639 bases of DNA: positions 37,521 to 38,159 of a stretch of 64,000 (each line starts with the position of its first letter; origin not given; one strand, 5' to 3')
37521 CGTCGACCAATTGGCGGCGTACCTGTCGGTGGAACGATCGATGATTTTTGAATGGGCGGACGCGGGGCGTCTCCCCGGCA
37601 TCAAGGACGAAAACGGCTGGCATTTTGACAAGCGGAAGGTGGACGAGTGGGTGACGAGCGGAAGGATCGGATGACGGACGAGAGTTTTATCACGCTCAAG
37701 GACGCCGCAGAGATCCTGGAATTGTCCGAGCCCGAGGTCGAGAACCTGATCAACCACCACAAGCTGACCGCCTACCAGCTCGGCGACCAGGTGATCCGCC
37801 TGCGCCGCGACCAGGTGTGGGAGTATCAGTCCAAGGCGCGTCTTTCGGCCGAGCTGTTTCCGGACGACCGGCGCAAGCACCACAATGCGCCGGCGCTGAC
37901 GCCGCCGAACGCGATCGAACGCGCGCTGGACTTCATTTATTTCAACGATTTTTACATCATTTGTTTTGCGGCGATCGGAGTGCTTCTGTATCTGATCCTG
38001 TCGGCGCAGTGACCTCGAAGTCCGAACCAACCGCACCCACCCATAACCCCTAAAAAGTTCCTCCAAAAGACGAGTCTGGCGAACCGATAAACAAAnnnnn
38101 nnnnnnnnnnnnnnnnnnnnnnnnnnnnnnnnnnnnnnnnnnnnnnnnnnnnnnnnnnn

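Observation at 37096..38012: Bactofilin fused to an excisionase-type HTH, translationally coupled to a membrane-anchored HTH protein, directly upstream of polA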

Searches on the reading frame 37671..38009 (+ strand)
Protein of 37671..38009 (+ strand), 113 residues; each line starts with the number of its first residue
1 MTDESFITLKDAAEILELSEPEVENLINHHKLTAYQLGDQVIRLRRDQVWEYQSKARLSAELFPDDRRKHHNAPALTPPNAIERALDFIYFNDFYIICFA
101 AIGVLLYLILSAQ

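Call 3: search_protein_families(library=pfam, proteins=[window:37671-38009:+], max_evalue=1)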
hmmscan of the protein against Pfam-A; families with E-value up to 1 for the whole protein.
window:37671-38009:+ (113 aa): 5 families
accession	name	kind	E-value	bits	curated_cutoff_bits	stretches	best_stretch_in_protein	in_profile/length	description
PF12728.13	HTH_17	-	3e-06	27.8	27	1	7-55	2-49/51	Helix-turn-helix domain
PF21531.3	Rv2175c_wHTH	-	0.0021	18.5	27.1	1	2-37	11-46/57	DNA-binding protein Rv2175c, wHTH domain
PF12969.12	DUF3857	-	0.011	16.2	24.6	1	29-83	40-94/170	Domain of Unknown Function with PDB structure (DUF3857)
PF22233.2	PhyR_sigma-like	-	0.014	15.6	27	1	9-28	22-41/50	Response regulator PhyR, sigma-like domain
PF13542.12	HTH_Tnp_ISL3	-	0.082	12.8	27.4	1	8-30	28-50/51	Helix-turn-helix domain of transposase family ISL3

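Call 4: search_protein_families(library=ncbifam, proteins=[window:37671-38009:+], max_evalue=1)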
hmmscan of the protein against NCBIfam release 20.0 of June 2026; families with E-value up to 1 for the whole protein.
window:37671-38009:+ (113 aa): 1 family
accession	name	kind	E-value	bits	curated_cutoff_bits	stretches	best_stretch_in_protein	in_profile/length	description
TIGR01764.1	excise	domain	3.2e-07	30.6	28.8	1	6-52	1-46/49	excisionase family DNA-binding protein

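Call 13: find_homologous_proteins(query=window:37671-38009:+)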
Query window:37671-38009:+ (113 aa): 13 proteins with E <= 0.001 among 18 candidates.
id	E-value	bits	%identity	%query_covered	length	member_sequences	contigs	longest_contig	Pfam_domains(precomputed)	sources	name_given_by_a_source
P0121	7.7e-64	230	93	100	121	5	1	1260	-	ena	-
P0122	4.1e-63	228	90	100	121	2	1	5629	-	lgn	-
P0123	3.9e-62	225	89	100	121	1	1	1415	-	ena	-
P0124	7.5e-60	217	85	100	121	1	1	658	-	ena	-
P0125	1.1e-59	217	86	100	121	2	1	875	-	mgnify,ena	mgnify:CR=1 FL=1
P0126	6.1e-59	215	87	98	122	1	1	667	PF21531.4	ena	-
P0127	1.5e-57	210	84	100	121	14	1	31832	-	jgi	jgi:hypothetical protein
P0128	1.6e-57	210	82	100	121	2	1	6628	-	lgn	-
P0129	2.6e-53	196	80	100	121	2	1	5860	-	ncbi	-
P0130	9.9e-30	121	53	99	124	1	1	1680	-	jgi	-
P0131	2.9e-28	116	56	87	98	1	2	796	-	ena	-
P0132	1.9e-17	81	34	84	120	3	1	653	PF12728.14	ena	-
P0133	2.2e-8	52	90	27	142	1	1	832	PF00330.26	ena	-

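Call 19: search_solved_structures(query=window:37671-38009:+, max_evalue=10, show_alignments=3)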
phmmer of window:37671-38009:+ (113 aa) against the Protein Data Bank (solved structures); distinct sequences matched with E-value up to 10: 2.
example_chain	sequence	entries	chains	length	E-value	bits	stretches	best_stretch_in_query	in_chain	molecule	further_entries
4j2n_A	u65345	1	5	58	0.064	16.5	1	9-49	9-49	Gp37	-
8vd6_A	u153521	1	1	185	0.32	14.3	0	8-31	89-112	CAP REPEAT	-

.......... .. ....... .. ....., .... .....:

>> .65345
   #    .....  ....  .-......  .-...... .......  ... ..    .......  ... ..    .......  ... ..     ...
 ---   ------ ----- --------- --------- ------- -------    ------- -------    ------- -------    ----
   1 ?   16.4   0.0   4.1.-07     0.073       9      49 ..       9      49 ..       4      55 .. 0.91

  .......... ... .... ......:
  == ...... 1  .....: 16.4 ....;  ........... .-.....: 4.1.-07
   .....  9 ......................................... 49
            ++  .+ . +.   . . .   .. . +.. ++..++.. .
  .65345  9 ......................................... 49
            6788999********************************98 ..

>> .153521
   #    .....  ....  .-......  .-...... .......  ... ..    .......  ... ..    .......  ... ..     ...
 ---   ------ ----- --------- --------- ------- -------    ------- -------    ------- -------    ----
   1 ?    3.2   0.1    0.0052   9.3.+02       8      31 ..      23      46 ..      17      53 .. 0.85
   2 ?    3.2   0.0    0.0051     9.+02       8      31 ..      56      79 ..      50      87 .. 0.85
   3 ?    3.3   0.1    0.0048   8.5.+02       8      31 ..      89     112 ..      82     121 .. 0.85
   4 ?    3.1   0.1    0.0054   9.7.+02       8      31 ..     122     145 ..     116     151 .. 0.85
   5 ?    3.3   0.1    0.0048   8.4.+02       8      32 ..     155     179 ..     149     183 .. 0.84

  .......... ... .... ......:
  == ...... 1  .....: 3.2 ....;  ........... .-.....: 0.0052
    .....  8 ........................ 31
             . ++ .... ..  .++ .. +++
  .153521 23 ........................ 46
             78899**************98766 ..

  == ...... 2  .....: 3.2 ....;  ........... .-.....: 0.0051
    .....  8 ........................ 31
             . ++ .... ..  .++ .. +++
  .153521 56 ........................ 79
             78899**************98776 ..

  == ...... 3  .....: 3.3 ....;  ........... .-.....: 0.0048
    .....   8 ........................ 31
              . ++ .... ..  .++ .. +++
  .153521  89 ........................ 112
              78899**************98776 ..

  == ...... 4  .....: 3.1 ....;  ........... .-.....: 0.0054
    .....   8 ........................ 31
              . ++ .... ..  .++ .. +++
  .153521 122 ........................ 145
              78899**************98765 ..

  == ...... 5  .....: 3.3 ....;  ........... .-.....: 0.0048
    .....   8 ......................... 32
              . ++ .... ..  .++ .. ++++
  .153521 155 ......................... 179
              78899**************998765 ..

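Call 28: find_homologous_proteins(query=A2)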
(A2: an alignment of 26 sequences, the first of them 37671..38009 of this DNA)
Query A2 (26 sequences) (113 aa, profile of the alignment): 2045 proteins with E <= 0.001 among 4121 candidates; the best 120 are listed.
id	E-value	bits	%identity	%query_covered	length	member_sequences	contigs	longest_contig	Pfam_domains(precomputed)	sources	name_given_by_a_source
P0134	1.3e-34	136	27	85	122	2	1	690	PF12728.14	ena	-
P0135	4.3e-34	135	29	84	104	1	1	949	PF12728.14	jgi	-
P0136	1.5e-33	133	31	84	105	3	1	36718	PF12728.14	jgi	-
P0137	1.6e-33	133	27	95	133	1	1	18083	PF12728.14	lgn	-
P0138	1.8e-33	133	29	85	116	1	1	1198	PF12728.14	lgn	-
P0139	3.2e-33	132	35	95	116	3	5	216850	PF12728.14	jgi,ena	jgi:excisionase family DNA binding protein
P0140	3.6e-33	132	33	84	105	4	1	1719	PF12728.14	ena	-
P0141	4.1e-33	131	30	95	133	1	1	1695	PF12728.14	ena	-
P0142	5.3e-33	131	32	95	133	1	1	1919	PF12728.14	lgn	-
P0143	5.6e-33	131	33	99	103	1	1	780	PF12728.14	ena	-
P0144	7.5e-33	131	32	99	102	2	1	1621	PF12728.14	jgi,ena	-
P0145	7.6e-33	131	32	84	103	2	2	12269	PF12728.14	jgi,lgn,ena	-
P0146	7.8e-33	130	32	99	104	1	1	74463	PF12728.14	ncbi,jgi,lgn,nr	ncbi:MAG: helix-turn-helix domain-containing protein [Candidatus Omnitrophica bacterium]|jgi:excisio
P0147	8.1e-33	130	36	96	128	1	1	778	PF12728.14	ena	-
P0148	8.2e-33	130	31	96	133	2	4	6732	PF12728.14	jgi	jgi:excisionase family DNA binding protein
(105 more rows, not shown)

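Call 34: search_solved_structures(query=A3, max_evalue=1, show_alignments=5)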
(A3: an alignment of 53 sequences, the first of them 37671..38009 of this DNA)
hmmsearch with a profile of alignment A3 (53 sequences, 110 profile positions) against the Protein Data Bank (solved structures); distinct sequences matched with E-value up to 1: 6.
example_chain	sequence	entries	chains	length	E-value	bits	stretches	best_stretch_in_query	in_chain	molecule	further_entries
8vd6_A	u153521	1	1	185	1.6e-06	31.6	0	8-33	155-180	CAP REPEAT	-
4j2n_A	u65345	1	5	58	2.1e-05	28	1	8-53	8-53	Gp37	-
6fjw_A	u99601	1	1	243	0.015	18.8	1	17-65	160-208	Cas6 protein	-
1y6u_A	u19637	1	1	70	0.021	18.3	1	6-55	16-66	Excisionase from transposon Tn916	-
9h8t_F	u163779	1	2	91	0.84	13.2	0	46-93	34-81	Cytochrome b-c1 complex subunit 6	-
6ama_A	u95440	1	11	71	0.97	13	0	4-54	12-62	Putative DNA-binding protein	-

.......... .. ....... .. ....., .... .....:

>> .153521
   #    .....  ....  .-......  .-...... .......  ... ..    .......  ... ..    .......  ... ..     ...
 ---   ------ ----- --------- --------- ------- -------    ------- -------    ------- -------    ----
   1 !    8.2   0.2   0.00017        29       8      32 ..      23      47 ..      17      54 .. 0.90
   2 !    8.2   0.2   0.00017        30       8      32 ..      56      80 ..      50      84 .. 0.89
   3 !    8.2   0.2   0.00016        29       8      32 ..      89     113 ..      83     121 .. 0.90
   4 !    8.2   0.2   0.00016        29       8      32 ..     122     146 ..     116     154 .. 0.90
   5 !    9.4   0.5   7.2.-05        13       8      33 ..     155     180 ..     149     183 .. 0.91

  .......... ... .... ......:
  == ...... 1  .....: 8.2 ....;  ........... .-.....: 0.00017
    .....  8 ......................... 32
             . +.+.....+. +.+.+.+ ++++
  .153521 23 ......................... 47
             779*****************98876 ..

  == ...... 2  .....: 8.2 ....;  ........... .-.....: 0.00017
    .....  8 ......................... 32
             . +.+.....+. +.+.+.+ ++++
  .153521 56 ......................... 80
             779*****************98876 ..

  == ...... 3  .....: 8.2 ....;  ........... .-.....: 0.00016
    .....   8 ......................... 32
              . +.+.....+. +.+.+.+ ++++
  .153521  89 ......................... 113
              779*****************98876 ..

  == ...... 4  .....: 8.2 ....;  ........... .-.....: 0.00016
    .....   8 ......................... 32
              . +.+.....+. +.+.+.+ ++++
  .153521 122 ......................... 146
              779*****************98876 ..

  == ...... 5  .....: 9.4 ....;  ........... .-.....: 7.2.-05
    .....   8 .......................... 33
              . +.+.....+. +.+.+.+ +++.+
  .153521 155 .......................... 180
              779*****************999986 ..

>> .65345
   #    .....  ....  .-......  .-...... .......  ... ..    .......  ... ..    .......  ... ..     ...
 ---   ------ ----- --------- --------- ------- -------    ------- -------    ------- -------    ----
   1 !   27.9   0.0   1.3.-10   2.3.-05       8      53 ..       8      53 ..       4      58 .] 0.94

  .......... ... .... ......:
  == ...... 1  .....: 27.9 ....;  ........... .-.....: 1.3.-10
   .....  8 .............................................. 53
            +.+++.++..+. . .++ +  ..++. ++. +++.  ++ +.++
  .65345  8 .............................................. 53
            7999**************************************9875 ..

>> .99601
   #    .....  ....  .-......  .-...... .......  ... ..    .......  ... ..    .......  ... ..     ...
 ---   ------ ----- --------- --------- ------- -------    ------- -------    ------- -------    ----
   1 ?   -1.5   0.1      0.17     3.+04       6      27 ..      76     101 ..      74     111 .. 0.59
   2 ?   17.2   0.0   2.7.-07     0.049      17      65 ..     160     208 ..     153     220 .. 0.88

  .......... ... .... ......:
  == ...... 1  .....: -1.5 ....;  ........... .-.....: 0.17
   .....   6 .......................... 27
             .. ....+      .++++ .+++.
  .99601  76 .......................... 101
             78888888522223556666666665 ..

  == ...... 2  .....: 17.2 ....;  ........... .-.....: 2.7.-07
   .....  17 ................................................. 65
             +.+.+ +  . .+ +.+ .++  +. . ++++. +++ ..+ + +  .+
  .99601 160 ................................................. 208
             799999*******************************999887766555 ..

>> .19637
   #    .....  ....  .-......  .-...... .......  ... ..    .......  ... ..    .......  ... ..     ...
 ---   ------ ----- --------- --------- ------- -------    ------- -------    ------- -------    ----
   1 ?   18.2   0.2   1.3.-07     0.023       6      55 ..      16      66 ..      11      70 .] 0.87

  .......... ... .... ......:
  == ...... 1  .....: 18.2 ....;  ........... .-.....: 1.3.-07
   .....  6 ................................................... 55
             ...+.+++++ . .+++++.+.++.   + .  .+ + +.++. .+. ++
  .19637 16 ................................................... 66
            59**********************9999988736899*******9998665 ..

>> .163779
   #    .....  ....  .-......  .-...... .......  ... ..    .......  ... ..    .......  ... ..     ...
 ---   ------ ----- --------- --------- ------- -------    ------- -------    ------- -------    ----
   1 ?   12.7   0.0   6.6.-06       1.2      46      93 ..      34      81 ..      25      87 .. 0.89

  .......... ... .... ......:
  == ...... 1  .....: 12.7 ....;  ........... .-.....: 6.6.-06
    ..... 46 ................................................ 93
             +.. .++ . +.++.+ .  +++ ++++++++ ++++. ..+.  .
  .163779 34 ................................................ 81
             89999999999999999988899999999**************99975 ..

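Call 36: predict_structure(alignment_id=A3)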
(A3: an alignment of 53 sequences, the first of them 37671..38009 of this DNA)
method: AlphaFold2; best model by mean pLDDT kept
length: 113 residues; sequences in the alignment: 53
mean_pLDDT: 74.1   pTM: 0.37
mean pLDDT of the five models: 74.1, 72.8, 72.0, 71.7, 70.9
residues with pLDDT >= 90: 24; 70-90: 46; 50-70: 37; < 50: 6
segments of 3 or more residues with pLDDT < 50: 1-3, 69-71
pLDDT, mean of each block of 10 residues (from residue 1): 63 77 76 64 69 69 56 59 87 95 97 84
secondary structure, 60 per line:
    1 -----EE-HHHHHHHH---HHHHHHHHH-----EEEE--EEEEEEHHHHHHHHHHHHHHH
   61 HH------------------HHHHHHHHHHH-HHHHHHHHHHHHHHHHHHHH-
elements in order: H9-16 H20-28 E34-37 E40-45 H46-62 H81-91 H93-112

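Call 39: fold_search(model_id=the predicted structure, library=pdb)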
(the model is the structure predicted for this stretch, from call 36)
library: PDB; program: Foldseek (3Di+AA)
matches with E <= 10: 472; with E <= 0.001: 0
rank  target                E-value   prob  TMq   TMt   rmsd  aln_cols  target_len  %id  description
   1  4j2n_C                4.5e-03  1.00  0.40  0.77   3.6        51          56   31  Crystal Structure of mycobacteriophage Pukovnik Xis (released 2013-10-23)
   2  4j2n_A                1.1e-02  1.00  0.40  0.80   1.0        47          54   34  Crystal Structure of mycobacteriophage Pukovnik Xis (released 2013-10-23)
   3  6ama_Y                6.4e-02  1.00  0.45  0.84   1.4        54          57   18  Structure of S. coelicolor/S. venezuelae BldC-smeA-ssfA complex to 3.09 Angstrom (released 2018-03-28)
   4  5i44_A                9.6e-02  1.00  0.42  0.66   2.4        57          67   18  Structure of RacA-DNA complex; P21 form (released 2016-05-04)
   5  7tea_C                1.3e-01  0.99  0.42  0.60   2.7        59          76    8  Crystal structure of S. aureus GlnR-DNA complex (released 2022-06-29)
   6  5i44_B                1.4e-01  0.99  0.42  0.65   2.4        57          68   18  Structure of RacA-DNA complex; P21 form (released 2016-05-04)
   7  6ama_B                2.0e-01  1.00  0.43  0.84   1.1        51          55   20  Structure of S. coelicolor/S. venezuelae BldC-smeA-ssfA complex to 3.09 Angstrom (released 2018-03-28)
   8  3ucs_A                3.0e-01  0.89  0.45  0.51  13.9       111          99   15  Crystal structure of the complex between CBPA J-domain and CBPM (released 2013-07-03)
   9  7b5y_A                3.0e-01  0.30  0.30  0.19  12.7       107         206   14  S. agalactiae BusR in complex with its busAB-promotor DNA (released 2021-08-11)
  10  6amk_A                3.2e-01  0.99  0.41  0.83   1.3        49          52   18  Structure of Streptomyces venezuelae BldC-whiI opt complex (released 2018-03-28)
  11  3hh0_B                3.2e-01  0.87  0.36  0.32   2.8        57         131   14  Crystal structure of a transcriptional regulator, MerR family from Bacillus cereus (released 2009-05-26)
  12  6j05_A                3.6e-01  0.25  0.26  0.29   9.4        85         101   19  Structures of two ArsR As(III)-responsive repressors: implications for the mechanism of derepression (released 2019-07-03)
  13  6ama_P                3.9e-01  0.99  0.43  0.83   1.1        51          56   20  Structure of S. coelicolor/S. venezuelae BldC-smeA-ssfA complex to 3.09 Angstrom (released 2018-03-28)
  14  5i44_I                3.9e-01  0.96  0.41  0.66   2.4        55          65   16  Structure of RacA-DNA complex; P21 form (released 2016-05-04)
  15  1r8d_B                3.9e-01  0.63  0.40  0.42  15.0       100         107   18  Crystal Structure of MtaN Bound to DNA (released 2004-08-17)
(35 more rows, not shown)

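Call 64: search_protein_families(library=padloc, proteins=[window:37671-38009:+], max_evalue=0.01)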
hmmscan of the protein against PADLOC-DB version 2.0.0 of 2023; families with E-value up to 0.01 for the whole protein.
window:37671-38009:+ (113 aa): 1 family
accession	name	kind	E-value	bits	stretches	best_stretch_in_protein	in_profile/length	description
PDLC04133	mad1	-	0.006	14.9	1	2-38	1-37/60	mads_1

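Call 65: search_protein_families(library=phrogs, proteins=[window:37671-38009:+], max_evalue=0.01)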
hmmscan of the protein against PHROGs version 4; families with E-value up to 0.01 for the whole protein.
window:37671-38009:+ (113 aa): 2 families
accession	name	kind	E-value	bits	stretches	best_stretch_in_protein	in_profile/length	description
phrog_2907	-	integration and excision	0.00027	22.3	1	3-37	3-37/117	excisionase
phrog_66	-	integration and excision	0.0005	20.9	1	1-54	88-141/412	excisionase and transcriptional regulator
